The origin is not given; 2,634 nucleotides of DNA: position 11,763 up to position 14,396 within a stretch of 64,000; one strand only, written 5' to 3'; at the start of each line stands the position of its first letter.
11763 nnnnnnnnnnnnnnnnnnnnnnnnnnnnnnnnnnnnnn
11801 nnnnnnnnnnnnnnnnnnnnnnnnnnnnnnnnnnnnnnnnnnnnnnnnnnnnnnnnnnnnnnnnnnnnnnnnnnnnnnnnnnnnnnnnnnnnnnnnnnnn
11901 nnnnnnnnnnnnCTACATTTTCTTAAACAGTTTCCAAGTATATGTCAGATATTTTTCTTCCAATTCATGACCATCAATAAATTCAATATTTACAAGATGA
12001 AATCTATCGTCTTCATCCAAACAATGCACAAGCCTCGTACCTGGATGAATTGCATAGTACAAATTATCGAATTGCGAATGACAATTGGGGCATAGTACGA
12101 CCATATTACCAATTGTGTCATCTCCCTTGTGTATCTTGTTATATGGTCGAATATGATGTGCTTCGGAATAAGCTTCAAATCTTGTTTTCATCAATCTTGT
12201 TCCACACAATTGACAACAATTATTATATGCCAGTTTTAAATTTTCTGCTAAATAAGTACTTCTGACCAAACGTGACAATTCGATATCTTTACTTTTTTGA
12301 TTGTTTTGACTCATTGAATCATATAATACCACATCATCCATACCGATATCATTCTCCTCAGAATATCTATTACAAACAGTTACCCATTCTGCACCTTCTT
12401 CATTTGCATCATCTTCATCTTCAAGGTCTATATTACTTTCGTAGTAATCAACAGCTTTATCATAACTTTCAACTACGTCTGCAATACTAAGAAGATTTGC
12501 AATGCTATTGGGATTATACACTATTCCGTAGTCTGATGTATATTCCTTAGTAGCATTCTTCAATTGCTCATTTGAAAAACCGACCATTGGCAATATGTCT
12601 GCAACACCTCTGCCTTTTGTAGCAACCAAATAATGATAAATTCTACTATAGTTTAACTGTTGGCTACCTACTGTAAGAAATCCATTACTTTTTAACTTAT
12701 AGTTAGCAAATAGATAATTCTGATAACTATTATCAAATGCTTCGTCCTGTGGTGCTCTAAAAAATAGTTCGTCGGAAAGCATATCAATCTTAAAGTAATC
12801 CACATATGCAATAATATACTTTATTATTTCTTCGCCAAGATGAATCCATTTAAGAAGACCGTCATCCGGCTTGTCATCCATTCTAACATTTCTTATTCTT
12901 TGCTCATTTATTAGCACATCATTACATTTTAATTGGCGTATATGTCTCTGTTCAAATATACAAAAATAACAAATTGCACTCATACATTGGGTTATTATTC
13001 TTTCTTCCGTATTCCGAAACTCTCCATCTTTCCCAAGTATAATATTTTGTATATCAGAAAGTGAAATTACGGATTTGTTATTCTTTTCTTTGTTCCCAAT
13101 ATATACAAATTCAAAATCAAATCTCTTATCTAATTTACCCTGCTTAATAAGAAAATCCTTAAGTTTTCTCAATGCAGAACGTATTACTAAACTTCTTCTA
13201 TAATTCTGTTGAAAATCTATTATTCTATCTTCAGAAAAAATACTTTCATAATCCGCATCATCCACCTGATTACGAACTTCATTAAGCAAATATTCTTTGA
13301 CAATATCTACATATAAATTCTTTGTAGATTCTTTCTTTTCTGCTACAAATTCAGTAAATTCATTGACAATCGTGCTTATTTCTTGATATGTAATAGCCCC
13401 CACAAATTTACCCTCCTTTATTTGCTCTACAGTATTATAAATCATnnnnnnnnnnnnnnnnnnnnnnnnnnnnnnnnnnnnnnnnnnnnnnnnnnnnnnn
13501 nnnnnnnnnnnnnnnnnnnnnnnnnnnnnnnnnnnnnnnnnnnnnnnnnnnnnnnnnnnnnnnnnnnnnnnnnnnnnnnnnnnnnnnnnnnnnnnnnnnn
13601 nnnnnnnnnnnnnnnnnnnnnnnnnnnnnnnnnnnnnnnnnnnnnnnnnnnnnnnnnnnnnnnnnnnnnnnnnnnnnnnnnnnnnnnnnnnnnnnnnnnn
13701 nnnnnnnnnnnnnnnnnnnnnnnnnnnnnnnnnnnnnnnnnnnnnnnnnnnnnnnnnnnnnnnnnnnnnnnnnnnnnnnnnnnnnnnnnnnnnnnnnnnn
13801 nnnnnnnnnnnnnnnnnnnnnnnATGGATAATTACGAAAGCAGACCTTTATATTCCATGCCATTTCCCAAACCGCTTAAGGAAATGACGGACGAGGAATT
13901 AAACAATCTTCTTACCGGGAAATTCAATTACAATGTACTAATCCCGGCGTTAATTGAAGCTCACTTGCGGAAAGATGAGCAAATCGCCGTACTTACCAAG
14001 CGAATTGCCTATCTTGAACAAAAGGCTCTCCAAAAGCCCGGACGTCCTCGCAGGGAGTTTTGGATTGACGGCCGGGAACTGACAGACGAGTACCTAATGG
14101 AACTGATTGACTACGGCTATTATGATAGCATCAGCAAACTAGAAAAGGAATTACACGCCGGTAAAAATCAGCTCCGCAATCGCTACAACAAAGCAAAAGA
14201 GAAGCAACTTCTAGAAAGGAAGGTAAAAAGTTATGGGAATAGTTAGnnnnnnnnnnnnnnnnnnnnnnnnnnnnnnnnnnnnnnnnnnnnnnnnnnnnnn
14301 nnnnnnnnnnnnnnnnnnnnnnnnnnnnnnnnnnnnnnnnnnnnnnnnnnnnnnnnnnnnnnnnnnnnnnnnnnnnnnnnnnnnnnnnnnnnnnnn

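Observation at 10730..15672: Minimal 4.9-kb integrative islet in the 3' end of tRNA-Leu(UAA)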

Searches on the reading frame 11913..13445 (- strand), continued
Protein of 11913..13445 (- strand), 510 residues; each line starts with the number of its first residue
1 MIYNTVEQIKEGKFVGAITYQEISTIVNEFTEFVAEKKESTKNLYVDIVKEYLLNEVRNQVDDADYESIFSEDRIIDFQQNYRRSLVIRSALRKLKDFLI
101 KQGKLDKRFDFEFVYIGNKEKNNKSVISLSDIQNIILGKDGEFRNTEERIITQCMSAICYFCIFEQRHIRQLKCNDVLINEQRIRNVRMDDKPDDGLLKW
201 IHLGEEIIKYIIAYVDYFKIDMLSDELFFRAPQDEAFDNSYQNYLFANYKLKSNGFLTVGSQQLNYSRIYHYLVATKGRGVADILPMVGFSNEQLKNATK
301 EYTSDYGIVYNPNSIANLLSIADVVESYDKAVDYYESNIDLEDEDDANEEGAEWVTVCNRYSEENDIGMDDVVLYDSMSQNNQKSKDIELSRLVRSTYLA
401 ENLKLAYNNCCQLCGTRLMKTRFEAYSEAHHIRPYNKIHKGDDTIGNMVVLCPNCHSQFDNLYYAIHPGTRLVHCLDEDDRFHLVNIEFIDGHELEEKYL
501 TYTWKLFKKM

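Call 54: search_solved_structures(query=A1, max_evalue=0.01, show_alignments=2)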
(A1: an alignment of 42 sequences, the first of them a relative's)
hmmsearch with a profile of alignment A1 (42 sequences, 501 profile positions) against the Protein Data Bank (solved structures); distinct sequences matched with E-value up to 0.01: 3.
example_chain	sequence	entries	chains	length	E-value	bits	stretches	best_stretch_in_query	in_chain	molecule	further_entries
6ghs_A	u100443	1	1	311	1.2e-17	67.3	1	371-462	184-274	TagI restriction endonuclease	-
5hxy_A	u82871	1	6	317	7.6e-07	31.6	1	8-262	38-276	Tyrosine recombinase XerA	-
6ghc_A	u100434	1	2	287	3.8e-05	26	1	371-443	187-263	5-methylcytosine-specific restriction enzyme A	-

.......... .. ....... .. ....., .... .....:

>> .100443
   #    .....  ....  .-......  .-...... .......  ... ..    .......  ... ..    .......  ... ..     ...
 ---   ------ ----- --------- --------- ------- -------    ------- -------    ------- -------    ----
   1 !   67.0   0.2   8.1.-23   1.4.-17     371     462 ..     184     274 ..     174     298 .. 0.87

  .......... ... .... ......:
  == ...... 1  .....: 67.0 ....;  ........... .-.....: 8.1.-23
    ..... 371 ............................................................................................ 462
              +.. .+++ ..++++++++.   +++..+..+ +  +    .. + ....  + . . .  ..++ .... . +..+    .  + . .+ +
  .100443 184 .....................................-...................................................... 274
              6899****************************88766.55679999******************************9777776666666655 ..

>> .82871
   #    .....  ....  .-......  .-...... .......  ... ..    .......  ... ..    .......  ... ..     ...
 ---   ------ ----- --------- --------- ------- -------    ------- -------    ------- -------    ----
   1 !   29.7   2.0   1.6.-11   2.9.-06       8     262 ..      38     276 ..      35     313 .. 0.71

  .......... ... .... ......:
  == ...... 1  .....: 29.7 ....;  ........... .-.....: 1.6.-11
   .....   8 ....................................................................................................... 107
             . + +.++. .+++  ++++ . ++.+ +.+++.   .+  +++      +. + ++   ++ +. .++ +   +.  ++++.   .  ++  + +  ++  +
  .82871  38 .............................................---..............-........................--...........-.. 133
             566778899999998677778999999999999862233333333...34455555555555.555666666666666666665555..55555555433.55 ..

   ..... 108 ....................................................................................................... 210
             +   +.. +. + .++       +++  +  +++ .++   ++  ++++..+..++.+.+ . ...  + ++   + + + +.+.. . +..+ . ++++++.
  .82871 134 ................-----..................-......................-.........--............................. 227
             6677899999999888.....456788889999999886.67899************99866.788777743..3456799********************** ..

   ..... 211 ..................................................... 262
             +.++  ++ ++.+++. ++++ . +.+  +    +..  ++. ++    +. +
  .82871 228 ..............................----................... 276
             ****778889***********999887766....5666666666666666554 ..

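Call 66: find_encoding_contigs(protein=P0123, flank=10000, max_places=6)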
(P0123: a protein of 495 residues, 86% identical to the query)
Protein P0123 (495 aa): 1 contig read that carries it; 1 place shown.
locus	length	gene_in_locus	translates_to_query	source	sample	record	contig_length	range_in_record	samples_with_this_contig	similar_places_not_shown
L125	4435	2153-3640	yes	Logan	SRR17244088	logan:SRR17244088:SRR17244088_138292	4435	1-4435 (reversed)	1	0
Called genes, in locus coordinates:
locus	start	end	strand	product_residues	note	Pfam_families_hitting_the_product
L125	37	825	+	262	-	-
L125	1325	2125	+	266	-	PF18730:HEPN_Cthe2314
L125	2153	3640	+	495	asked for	PF01844:HNH, PF13391:HNH_2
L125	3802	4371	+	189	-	PF00239:Resolvase, PF18010:HTH_49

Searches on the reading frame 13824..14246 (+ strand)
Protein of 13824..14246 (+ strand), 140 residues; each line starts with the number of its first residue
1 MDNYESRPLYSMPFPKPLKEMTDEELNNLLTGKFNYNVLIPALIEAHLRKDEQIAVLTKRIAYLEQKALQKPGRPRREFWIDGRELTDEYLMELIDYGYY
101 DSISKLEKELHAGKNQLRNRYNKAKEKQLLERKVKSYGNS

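Call 6: search_protein_families(library=pfam, proteins=[window:13824-14246:+], max_evalue=0.1)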
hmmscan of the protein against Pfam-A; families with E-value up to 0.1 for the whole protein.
window:13824-14246:+ (140 aa): 0 families

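Call 7: search_protein_families(library=padloc, proteins=[window:13824-14246:+], max_evalue=0.1)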
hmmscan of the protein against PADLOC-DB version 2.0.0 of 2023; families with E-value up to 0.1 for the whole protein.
window:13824-14246:+ (140 aa): 0 families

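Call 8: search_protein_families(library=phrogs, proteins=[window:13824-14246:+], max_evalue=0.1)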
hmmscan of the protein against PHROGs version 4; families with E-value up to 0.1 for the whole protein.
window:13824-14246:+ (140 aa): 0 families

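Call 9: search_protein_families(library=ncbifam, proteins=[window:13824-14246:+], max_evalue=0.1)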
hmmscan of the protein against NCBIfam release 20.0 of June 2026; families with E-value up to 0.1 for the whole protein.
window:13824-14246:+ (140 aa): 1 family
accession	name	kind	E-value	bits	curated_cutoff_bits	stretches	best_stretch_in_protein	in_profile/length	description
NF005679.0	PRK07475.1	subfamily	0.079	12.3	231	1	43-119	115-193/246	hypothetical protein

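Call 31: find_homologous_proteins(query=window:13824-14246:+)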
Query window:13824-14246:+ (140 aa): 387 proteins with E <= 0.001 among 425 candidates; the best 120 are listed.
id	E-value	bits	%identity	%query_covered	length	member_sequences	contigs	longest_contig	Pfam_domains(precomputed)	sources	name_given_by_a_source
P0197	2.5e-86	305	100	100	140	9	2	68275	-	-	-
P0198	6.3e-80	284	93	99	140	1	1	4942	-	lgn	-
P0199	1.2e-71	257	85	100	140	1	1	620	-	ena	-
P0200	8.8e-70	251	86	100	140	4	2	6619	-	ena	-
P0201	1.1e-69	251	83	99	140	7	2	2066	-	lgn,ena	-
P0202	1.7e-69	250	83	99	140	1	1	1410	-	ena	-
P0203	4.2e-68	246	83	99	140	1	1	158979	-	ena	-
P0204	1.3e-67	244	83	99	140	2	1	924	-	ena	-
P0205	1.6e-67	244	86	94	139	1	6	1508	-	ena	-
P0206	4.6e-67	242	81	99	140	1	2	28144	-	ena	-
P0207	1.5e-66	241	81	100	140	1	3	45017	-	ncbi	-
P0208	2.1e-66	240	82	100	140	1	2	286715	-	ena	-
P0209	2.2e-66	240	81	100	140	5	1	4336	-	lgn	-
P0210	4.7e-66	239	82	99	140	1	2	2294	-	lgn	-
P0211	8.8e-66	238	83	99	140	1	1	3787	-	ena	-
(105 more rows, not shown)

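Call 32: find_encoding_contigs(protein=P0198, flank=10000, max_places=4)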
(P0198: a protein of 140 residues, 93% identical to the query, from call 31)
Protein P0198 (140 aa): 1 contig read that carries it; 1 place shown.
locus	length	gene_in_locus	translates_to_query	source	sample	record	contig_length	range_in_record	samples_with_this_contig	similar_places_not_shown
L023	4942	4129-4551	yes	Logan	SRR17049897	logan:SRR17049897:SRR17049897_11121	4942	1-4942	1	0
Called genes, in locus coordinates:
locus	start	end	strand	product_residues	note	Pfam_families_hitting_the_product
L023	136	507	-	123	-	-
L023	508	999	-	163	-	PF13274:SocA_Panacea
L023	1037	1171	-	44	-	-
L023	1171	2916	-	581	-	PF03235:GmrSD_N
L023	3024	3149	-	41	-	-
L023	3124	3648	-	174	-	-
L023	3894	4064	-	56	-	-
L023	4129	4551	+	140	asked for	-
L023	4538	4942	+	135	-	?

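Call 43: predict_structure(alignment_id=A2)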
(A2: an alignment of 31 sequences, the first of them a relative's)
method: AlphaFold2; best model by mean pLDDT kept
length: 140 residues; sequences in the alignment: 31
mean_pLDDT: 80.2   pTM: 0.46
mean pLDDT of the five models: 80.2, 79.5, 78.4, 74.7, 70.1
residues with pLDDT >= 90: 21; 70-90: 95; 50-70: 20; < 50: 4
segments of 3 or more residues with pLDDT < 50: 1-3
pLDDT, mean of each block of 10 residues (from residue 1): 51 72 85 78 85 89 78 71 88 90 89 86 90 71
secondary structure, 60 per line:
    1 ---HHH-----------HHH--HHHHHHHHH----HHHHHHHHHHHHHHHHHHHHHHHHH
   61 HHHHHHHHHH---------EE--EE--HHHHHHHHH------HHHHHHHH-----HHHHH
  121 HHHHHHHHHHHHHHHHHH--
elements in order: H23-31 H36-70 H88-96 H103-110 H116-138

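Call 47: fold_search(model_id=the predicted structure, library=pdb)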
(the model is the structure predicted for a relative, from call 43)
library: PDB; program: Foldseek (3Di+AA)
matches with E <= 10: 19; with E <= 0.001: 0
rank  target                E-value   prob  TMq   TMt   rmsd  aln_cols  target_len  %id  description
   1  1zxj_B                3.0e+00  0.05  0.14  0.13  16.5       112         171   18  Crystal structure of the hypthetical Mycoplasma protein, MPN555 (released 2005-07-26)
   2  6n63                  3.3e+00  0.04  0.20  0.20  22.8       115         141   14  Crystal structure of an Iron binding protein (released 2019-07-17)
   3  5bv0_B                3.6e+00  0.06  0.22  0.16  19.2       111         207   14  Crystal Structure of a Complex Between the SNARE Nyv1 and the HOPS Vps33-Vps16 subcomplex from Chaetomium thermophilum (released 2015-08-05)
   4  4kmo_B                4.3e+00  0.08  0.24  0.14  18.4       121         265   14  Crystal Structure of the Vps33-Vps16 HOPS subcomplex from Chaetomium thermophilum (released 2013-06-26)
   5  4nqw_A                5.5e+00  0.10  0.24  0.23  18.6        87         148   18  Structure of Mycobacterium tuberculosis extracytoplasmic function sigma factor SigK in complex with the cytosolic doma (released 2014-01-22)
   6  2n10_MODEL_1_A        6.6e+00  0.23  0.28  0.60   3.9        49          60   20  Solution structure of MyUb (1080-1131) of human Myosin VI (released 2016-03-09)
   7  8z6g_B                7.1e+00  0.06  0.24  0.20  15.3       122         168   15  the AlgU-MucAcyto complex structure in Pseudomonas aeruginosa (released 2024-05-08)
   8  5bv1_B                7.1e+00  0.04  0.22  0.12  19.7       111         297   14  Crystal Structure of a Vps33-Vps16 Complex from Chaetomium thermophilum (released 2015-08-12)
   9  9qwr_B                7.5e+00  0.06  0.23  0.19  15.7       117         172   18  MIC60 helical bundle dimer (released 2026-02-25)
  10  8zen_B                8.0e+00  0.06  0.21  0.19  15.5        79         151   18  Cryo-EM structure of Adr-2-Adbp-1-dsRBD0 complex (released 2025-05-14)
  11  2y4o_A                8.0e+00  0.04  0.13  0.05   5.0        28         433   14  Crystal Structure of PaaK2 in complex with phenylacetyl adenylate (released 2011-03-09)
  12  5buz_B                8.0e+00  0.03  0.22  0.10  19.3       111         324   14  Crystal Structure of a Complex Between the SNARE Vam3 and the HOPS Vps33-Vps16 subcomplex from Chaetomium thermophilum (released 2015-08-05)
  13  3n0p_A                8.0e+00  0.01  0.16  0.13  29.0       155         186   14  A mutant human Prolactin receptor antagonist H30A in complex with the extracellular domain of the human prolactin rece (released 2010-09-29)
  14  2eqy_MODEL_1_A        8.5e+00  0.04  0.22  0.24  11.7        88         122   17  Solution structure of the ARID domain of Jarid1b protein (released 2007-10-02)
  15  6ait_C                9.1e+00  0.03  0.22  0.08  19.7       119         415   15  Crystal structure of E. coli BepA (released 2018-12-26)
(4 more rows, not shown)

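Call 80: search_solved_structures(query=A2, max_evalue=10)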
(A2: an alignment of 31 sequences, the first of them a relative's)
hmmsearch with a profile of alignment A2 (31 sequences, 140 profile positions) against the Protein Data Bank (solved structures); distinct sequences matched with E-value up to 10: 2.
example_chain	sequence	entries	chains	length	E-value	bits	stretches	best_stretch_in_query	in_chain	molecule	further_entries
9j9h_AP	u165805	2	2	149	0.43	13.9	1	77-135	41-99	Ribosomal protein S27a, putative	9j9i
8xuq_A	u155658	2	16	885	0.74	13.1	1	26-119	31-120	NRC2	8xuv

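Call 81: search_protein_families(library=pfam, alignment_id=A2, max_evalue=1)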
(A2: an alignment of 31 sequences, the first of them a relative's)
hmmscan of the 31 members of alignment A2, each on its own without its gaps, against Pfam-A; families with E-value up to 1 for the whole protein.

A. member 1, P0197 (140 aa): 0 families

B. families by the number of members that match (of 31 scanned): 19 families
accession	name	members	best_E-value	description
PF04977.20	DivIC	7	0.0008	Septum formation initiator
PF15784.10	GPS2_interact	5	0.04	G-protein pathway suppressor 2-interacting domain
PF01119.25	DNA_mis_repair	4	0.0011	DNA mismatch repair protein, C-terminal domain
PF15456.11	Uds1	4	0.017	Up-regulated During Septation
PF04253.20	TFR_dimer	3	0.074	Transferrin receptor-like dimerisation domain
PF14282.11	FlxA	3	0.15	FlxA-like protein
PF03020.21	LEM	2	0.02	LEM domain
PF13148.11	DUF3987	2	0.06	Protein of unknown function (DUF3987)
PF04695.18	Pex14_N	2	0.22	Pex14 N-terminal domain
PF12181.14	MogR_DNAbind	2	0.27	DNA binding domain of the motility gene repressor (MogR)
PF17383.7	kleA_kleC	1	0.037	Uncharacterized KorC regulated protein A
PF04368.18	DUF507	1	0.043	Protein of unknown function (DUF507)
PF12320.13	SbcD_C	1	0.064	Type 5 capsule protein repressor C-terminal domain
PF04604.19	L_biotic_typeA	1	0.13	Type-A lantibiotic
PF03961.19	FapA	1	0.3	Flagellar Assembly Protein A beta solenoid domain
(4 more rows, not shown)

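Call 87: search_protein_representatives(alignment_id=A2)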
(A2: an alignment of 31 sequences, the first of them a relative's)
Query: 31 sequences, 140 profile positions. Proteins with E-value up to 0.001 (for the whole library): 85; up to 1e-10: 63; up to 1e-30: 11. The best 85 are listed.
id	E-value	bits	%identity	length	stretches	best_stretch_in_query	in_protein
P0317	1.6e-54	200.0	-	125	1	1-117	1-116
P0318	5.0e-43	162.8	-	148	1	13-140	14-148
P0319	4.5e-39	149.9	-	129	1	32-137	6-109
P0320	1.1e-36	142.2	-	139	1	15-139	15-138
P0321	2.4e-36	141.1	-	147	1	13-139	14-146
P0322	9.5e-36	139.2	-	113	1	43-131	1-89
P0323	3.8e-35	137.2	-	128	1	1-127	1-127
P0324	1.3e-34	135.4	-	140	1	1-140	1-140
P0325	4.6e-34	133.7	-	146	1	1-139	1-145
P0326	2.5e-32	128.1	-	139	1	1-140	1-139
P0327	6.7e-32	126.7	-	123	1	32-126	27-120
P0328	6.8e-30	120.2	-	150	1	20-133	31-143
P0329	1.1e-29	119.6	-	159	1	16-133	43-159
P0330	1.5e-29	119.1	-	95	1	52-140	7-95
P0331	4.5e-29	117.5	-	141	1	15-137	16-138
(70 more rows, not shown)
